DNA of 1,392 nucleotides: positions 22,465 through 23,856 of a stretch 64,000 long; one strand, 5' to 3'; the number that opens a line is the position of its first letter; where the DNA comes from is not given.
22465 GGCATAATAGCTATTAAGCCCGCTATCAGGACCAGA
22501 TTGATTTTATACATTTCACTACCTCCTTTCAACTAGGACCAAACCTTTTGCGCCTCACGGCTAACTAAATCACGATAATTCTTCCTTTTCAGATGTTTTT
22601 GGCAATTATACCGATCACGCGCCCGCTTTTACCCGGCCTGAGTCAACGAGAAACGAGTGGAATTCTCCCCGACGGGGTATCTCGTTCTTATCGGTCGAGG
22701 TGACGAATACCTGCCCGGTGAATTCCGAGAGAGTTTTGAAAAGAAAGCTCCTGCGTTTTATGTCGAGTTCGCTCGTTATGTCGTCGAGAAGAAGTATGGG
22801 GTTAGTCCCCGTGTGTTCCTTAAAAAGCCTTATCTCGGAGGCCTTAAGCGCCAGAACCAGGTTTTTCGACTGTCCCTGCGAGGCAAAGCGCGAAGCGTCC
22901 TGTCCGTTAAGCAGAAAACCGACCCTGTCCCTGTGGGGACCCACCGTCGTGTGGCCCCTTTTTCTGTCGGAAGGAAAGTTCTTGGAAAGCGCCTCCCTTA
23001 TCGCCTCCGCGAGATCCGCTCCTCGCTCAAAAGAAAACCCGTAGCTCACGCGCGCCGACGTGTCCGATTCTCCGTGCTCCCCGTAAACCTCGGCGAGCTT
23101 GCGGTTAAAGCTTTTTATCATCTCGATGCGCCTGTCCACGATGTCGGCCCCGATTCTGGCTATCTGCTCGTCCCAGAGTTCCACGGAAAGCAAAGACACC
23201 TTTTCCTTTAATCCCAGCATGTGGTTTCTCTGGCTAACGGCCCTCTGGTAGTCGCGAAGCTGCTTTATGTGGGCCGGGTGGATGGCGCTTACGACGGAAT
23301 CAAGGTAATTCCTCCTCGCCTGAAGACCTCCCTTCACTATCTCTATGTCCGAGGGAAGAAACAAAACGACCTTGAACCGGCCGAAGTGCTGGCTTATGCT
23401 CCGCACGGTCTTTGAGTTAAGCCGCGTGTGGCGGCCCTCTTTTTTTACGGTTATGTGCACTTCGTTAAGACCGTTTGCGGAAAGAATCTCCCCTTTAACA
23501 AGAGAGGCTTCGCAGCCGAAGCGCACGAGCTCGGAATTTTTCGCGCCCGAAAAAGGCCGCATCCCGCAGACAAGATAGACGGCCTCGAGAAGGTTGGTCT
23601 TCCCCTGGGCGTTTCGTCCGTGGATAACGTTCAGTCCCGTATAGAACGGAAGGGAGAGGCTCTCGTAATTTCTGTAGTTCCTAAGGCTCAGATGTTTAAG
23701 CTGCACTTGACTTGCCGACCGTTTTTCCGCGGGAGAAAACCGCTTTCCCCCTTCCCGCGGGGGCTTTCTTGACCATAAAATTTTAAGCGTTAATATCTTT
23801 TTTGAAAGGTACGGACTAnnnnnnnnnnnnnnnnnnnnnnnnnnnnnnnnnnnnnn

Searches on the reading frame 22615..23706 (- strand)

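Call 31: search_protein_families(library=pfam, proteins=[window:22615-23706:-], max_evalue=0.00001)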
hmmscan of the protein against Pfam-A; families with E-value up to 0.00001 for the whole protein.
window:22615-23706:- (363 aa): 4 families
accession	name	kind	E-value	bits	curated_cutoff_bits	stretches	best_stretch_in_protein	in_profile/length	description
PF02463.25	SMC_N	-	2.1e-16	60.5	40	1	3-342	2-201/220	RecF/RecN/SMC N terminal domain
PF13476.12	AAA_23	-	2.1e-10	42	27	1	6-105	2-97/201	AAA domain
PF13175.12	AAA_15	-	2.7e-08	34.3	32.1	1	1-48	1-48/374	AAA ATPase domain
PF13304.12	AAA_21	-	2.7e-07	31.4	27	0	25-58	1-34/304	AAA domain, putative AbiEii toxin, Type IV TA system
